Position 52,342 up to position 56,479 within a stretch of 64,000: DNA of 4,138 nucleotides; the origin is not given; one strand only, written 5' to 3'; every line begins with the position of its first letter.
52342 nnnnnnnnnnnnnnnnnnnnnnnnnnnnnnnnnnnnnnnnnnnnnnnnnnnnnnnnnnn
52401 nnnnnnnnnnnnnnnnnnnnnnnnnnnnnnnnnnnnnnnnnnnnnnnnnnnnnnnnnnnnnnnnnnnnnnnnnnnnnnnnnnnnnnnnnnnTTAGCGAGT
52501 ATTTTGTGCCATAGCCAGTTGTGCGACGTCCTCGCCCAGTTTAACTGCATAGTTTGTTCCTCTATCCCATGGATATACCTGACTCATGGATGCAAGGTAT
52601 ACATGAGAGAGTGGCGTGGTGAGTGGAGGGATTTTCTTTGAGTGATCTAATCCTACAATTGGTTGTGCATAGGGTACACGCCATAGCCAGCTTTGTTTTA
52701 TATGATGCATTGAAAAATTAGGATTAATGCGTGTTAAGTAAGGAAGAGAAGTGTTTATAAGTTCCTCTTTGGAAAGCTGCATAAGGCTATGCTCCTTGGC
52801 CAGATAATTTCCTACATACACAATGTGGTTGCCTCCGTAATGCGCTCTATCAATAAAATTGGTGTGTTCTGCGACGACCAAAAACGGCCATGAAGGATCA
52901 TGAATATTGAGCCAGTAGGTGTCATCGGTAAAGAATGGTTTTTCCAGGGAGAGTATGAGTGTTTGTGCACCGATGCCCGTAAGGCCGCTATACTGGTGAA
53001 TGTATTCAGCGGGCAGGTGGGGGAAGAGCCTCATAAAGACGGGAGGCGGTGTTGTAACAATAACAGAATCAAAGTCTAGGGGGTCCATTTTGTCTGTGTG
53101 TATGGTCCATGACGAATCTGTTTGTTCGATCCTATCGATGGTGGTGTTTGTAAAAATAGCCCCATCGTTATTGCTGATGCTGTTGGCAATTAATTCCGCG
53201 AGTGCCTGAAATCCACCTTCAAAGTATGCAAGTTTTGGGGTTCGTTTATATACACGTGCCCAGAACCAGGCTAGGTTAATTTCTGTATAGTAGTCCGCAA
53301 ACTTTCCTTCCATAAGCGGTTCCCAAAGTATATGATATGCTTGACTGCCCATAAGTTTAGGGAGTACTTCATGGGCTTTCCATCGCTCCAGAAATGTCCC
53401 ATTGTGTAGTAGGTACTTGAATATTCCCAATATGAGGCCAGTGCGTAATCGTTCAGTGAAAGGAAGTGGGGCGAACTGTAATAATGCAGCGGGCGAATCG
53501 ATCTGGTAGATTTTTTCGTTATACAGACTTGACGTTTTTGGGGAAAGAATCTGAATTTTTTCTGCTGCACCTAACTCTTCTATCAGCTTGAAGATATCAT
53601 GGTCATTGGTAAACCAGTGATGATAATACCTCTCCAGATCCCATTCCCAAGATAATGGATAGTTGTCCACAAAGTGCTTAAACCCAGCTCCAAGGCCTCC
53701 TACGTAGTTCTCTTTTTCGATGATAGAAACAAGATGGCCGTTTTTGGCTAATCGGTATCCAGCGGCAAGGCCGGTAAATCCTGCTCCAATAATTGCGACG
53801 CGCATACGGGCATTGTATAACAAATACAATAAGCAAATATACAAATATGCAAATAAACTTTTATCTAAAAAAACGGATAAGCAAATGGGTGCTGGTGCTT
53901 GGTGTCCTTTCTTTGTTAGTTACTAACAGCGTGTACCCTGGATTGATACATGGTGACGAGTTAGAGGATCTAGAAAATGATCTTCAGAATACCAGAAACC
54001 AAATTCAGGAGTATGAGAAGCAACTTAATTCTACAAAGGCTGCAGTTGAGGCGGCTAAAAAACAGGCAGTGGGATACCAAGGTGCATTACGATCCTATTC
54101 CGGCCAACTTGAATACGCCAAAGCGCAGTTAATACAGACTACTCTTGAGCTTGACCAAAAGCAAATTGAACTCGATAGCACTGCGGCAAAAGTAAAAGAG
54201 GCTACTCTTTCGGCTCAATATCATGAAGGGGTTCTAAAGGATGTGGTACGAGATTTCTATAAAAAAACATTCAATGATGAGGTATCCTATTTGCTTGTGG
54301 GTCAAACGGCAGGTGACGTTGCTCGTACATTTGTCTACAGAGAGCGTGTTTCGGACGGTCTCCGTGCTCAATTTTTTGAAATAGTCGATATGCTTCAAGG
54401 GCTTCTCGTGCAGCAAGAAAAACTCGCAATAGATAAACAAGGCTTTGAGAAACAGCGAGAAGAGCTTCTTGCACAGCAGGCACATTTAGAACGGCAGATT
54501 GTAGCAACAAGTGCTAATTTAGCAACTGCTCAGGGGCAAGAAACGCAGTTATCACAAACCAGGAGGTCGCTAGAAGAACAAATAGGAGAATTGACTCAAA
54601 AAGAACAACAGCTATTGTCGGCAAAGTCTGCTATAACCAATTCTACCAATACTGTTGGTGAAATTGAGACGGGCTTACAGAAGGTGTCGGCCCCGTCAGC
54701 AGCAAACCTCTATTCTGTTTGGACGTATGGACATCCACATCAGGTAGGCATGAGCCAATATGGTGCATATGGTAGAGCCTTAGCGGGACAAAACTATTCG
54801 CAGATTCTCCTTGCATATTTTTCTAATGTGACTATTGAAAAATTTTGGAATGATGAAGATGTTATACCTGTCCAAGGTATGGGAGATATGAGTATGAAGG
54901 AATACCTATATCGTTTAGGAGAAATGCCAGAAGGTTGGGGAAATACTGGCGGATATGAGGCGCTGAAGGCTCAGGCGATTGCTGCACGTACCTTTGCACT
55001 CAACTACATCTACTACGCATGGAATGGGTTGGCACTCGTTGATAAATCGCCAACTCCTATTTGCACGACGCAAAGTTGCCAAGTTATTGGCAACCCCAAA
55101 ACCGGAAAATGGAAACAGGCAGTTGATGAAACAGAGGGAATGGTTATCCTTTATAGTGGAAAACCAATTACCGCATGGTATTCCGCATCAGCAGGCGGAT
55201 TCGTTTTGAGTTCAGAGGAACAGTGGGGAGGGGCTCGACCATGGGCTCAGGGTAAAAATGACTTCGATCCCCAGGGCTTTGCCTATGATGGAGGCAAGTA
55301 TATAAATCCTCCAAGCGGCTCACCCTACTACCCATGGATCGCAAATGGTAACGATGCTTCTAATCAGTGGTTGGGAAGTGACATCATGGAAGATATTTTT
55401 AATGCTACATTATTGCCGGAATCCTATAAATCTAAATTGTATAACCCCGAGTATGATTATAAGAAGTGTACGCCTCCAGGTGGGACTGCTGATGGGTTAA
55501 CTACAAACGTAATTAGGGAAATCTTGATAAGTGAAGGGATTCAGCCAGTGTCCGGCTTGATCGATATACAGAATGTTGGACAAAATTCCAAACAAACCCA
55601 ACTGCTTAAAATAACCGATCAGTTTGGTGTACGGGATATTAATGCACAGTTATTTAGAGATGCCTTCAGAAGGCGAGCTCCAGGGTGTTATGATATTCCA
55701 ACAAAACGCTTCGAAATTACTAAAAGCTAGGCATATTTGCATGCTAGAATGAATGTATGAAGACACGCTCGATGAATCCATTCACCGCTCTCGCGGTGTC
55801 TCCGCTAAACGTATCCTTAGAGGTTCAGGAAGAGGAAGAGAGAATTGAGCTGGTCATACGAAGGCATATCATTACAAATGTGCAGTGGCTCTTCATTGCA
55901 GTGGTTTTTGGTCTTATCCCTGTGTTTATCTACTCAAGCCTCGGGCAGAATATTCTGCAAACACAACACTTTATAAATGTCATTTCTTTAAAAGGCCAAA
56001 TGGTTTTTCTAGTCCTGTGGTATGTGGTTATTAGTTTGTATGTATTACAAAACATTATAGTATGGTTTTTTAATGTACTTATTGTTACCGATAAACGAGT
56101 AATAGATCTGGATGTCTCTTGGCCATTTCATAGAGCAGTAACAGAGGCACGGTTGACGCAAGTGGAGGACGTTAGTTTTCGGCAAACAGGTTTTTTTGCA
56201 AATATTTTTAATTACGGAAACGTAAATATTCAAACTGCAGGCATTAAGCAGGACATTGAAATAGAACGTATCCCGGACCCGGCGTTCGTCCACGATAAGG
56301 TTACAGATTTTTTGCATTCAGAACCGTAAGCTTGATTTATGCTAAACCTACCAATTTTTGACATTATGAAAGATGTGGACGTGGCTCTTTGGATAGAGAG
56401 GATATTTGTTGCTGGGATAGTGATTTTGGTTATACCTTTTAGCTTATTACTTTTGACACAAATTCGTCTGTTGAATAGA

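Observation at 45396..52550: Four GT-C-type membrane glycosyltransferase-like genes (including two PMT/ArnT-like paralogs) directly upstream of, and co-directional with, the pilin/type IV secretion genes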

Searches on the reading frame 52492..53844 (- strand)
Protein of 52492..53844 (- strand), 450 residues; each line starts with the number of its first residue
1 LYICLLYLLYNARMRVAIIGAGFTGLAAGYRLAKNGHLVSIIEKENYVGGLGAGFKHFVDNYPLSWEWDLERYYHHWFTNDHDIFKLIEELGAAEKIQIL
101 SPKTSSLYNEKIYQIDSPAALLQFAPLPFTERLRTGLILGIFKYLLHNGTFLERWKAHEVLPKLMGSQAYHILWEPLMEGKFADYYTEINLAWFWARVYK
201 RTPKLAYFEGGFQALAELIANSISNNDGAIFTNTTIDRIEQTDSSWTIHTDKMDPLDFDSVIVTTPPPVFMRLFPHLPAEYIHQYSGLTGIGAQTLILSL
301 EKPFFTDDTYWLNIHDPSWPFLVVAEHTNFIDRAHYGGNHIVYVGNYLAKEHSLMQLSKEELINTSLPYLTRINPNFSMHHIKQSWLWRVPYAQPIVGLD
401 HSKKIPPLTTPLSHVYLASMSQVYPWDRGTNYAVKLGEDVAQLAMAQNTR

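Call 4: search_protein_families(library=pfam, proteins=[window:52492-53844:-], max_evalue=0.01)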
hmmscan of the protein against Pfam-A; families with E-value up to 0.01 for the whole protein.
window:52492-53844:- (450 aa): 12 families
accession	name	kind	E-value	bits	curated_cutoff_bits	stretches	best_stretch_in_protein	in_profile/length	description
PF01593.30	Amino_oxidase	-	4e-22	79.5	19.8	1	23-442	1-440/443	Flavin containing amine oxidoreductase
PF13450.12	NAD_binding_8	-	8.2e-10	39.3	21.9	1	18-89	1-66/68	NAD(P)-binding Rossmann-like domain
PF01266.30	DAO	-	1e-08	35.6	27.9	1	15-50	1-36/353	FAD dependent oxidoreductase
PF07992.20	Pyr_redox_2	-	7.6e-06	26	26.1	1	14-63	1-50/291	Pyridine nucleotide-disulphide oxidoreductase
PF03486.20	HI0933_like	-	6.1e-05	23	50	0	15-49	2-36/244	HI0933-like protein Rossmann domain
PF00890.30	FAD_binding_2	-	8.2e-05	22.4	20.4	1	16-50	2-36/414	FAD binding domain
PF01946.23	Thi4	-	8.9e-05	22.3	26.2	1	12-53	16-59/235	Thi4 family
PF12831.13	FAD_oxidored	-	0.00017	21.4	27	1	16-52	2-38/416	FAD dependent oxidoreductase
PF13454.12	NAD_binding_9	-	0.00049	20.6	21.8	0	17-47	1-35/155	FAD-NAD(P)-binding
PF13738.12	Pyr_redox_3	-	0.00054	19.7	30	0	18-48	2-33/305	Pyridine nucleotide-disulphide oxidoreductase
PF00070.33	Pyr_redox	-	0.00063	20.6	22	0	15-49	1-35/82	Pyridine nucleotide-disulphide oxidoreductase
PF01494.25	FAD_binding_3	-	0.0087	15.8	22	0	14-46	2-34/349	FAD binding domain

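Call 8: search_protein_families(library=ncbifam, proteins=[window:52492-53844:-], max_evalue=0.01)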
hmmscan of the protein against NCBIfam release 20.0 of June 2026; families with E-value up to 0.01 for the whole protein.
window:52492-53844:- (450 aa): 66 families (the best 25 are shown)
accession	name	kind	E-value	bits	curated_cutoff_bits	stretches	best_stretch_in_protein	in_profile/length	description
NF005560.0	PRK07233.1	equivalog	3.8e-126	421.4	252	1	14-447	1-431/435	hypothetical protein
NF005548.0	PRK07208.1-4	equivalog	1.6e-14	53.4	389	1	13-114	3-96/488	hypothetical protein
NF005547.0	PRK07208.1-3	equivalog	6.2e-13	48.3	380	1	14-115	5-98/465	hypothetical protein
TIGR00562.1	proto_IX_ox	equivalog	1.3e-12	47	97.85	2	13-201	2-184/470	protoporphyrinogen oxidase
TIGR03467.1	HpnE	equivalog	1.8e-12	47.3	283.05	1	16-286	1-280/430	hydroxysqualene dehydroxylase HpnE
NF008845.0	PRK11883.1-5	equivalog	1.2e-10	40.3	560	2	205-278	224-295/468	protoporphyrinogen oxidase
TIGR02734.1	crtI_fam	subfamily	6.3e-10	38.3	238.1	1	17-50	2-35/504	phytoene desaturase family protein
NF008841.0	PRK11883.1-1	equivalog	5.1e-09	35.5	517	2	13-52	3-45/453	protoporphyrinogen oxidase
NF005545.0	PRK07208.1-1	equivalog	1.9e-08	33.1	451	1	13-113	7-99/504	hypothetical protein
NF050086.1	pipecolate_AmaA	exception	2.3e-08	33.1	600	1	11-47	23-59/425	L-pipecolate oxidase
NF009410.0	PRK12771.1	subfamily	4.5e-08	32.1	516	1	14-51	139-176/566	NAD(P)-binding protein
NF045637.1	carotdesatCrtDProt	equivalog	6.2e-08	31.6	580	1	16-50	1-35/485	1-hydroxycarotenoid 3,4-desaturase CrtD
TIGR02732.1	zeta_caro_desat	equivalog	1.1e-07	31.2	622.15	1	15-99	1-78/474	9,9'-di-cis-zeta-carotene desaturase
NF058655.1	CrtID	equivalog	1.1e-07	31.1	640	1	16-87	1-77/478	bifunctional phytoene desaturase/3,4-desaturase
NF005243.0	PRK06753.1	equivalog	1.3e-07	30.8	365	1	14-55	1-42/374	hypothetical protein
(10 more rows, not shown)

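Call 13: search_solved_structures(query=window:52492-53844:-, max_evalue=0.001)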
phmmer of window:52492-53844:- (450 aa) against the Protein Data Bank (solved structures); distinct sequences matched with E-value up to 0.001: 10.
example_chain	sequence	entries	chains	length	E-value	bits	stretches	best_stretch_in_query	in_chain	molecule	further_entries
2yg6_A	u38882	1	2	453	2.8e-05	26.5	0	15-50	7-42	PUTRESCINE OXIDASE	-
8x38_A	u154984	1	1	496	5.1e-05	25.7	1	12-58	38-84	Decarboxylative Vanillate 1-Hydroxylase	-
2yg3_A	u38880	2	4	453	0.0001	24.7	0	15-50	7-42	PUTRESCINE OXIDASE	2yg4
2yg5_A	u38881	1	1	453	0.0001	24.7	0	15-50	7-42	PUTRESCINE OXIDASE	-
2yg7_A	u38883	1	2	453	0.0001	24.7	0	15-50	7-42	PUTRESCINE OXIDASE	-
3nrn_A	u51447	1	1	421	0.00016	24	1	14-114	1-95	uncharacterized protein PF1083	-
9kp8_A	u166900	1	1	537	0.00032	23.1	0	16-74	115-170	alpha-glucosidase,Beta-cyclopiazonate dehydrogenase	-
7rk0_A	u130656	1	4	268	0.00033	23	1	14-58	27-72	Thiamine thiazole synthase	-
8r2t_A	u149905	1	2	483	0.00065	22.1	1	13-56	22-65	FAD-binding domain-containing protein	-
1sez_A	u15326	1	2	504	0.00071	21.9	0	12-99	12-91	Protoporphyrinogen oxidase, mitochondrial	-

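Call 58: search_solved_structures(query=A5, max_evalue=0.001)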
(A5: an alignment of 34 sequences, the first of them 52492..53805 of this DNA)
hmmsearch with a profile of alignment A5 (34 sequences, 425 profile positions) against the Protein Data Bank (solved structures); distinct sequences matched with E-value up to 0.001: 165 (the best 60 are shown).
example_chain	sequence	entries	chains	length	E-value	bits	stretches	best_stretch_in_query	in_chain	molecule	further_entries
3nrn_A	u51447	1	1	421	2.2e-17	66.3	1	1-269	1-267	uncharacterized protein PF1083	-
5ts5_A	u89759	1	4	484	1.9e-16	63.2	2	2-49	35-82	Amine oxidase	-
4e0v_A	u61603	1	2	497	2e-16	63.2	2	2-49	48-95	L-amino-acid oxidase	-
1reo_A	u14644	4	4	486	5.4e-16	61.7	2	3-50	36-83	AHPLAAO | L-amino acid oxidase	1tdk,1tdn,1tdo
2z5y_A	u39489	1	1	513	2.2e-15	59.8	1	3-306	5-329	Amine oxidase [flavin-containing] A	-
2z5x_A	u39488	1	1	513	2.7e-15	59.4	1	3-306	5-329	Amine oxidase [flavin-containing] A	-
2bxr_A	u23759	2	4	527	3e-15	59.3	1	3-306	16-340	AMINE OXIDASE [FLAVIN-CONTAINING] A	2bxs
5z2g_A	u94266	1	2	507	3e-15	59.3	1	3-74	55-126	L-amino acid oxidase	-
1f8r_A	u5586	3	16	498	1.2e-14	57.3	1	2-50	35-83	L-AMINO ACID OXIDASE | L-amino-acid oxidase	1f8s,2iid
1o5w_A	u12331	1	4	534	1.6e-14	56.9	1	3-306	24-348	Amine oxidase [flavin-containing] A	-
3kve_A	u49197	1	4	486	2e-14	56.5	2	3-49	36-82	L-amino acid oxidase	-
9rum_A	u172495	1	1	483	2.2e-14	56.4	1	2-141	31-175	Tetrapodal ancestor of L-amino acid oxidase: Q225A mutant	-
9rvj_A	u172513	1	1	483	2.2e-14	56.4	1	2-141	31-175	Tetrapodal ancestor of L-amino acid oxidase: Q225H - W377I double mutant with phenylalanin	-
9qs1_A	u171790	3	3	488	2.3e-14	56.4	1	2-141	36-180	Tetrapodal ancestor of L-amino acis oxidases | Tetrapodal ancestor of L-amino acid oxidases | Tetrapodal ancestor of L-amino acid oxidases co-crystallised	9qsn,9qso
9run_A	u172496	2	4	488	2.3e-14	56.4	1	2-141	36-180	Tetrapodal ancestor of L-amino acid oxidase: Q225H-W377I double mutant | Tetrapodal ancestor of L-amino acid oxidases: W377I mutant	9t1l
4dsg_A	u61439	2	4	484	1.5e-09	40.5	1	2-54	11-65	UDP-galactopyranose mutase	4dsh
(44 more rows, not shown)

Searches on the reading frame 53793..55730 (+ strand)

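Call 6: search_protein_families(library=pfam, proteins=[window:53793-55730:+], max_evalue=0.01)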
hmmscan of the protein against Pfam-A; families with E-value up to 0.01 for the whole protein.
window:53793-55730:+ (645 aa): 3 families
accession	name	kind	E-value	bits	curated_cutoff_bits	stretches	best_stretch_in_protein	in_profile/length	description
PF08486.15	SpoIID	-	6.3e-15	56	23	1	365-454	10-97/97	Stage II sporulation protein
PF12072.13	RNase_Y_N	-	0.0029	17.5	32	1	215-308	52-142/201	RNase Y N-terminal region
PF07888.16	CALCOCO1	-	0.003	17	36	0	199-292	45-135/496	Calcium binding and coiled-coil domain (CALCOCO1) like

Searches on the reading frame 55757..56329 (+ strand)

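Call 6: search_protein_families(library=pfam, proteins=[window:55757-56329:+], max_evalue=0.01)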
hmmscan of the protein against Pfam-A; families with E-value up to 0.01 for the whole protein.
window:55757-56329:+ (190 aa): 2 families
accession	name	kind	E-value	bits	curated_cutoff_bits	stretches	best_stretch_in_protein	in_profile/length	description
PF14470.12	bPH_3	-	0.0017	19.2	23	1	94-159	9-77/95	Bacterial PH domain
PF03703.20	bPH_2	-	0.0019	18.8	22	1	124-180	20-76/78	Bacterial PH domain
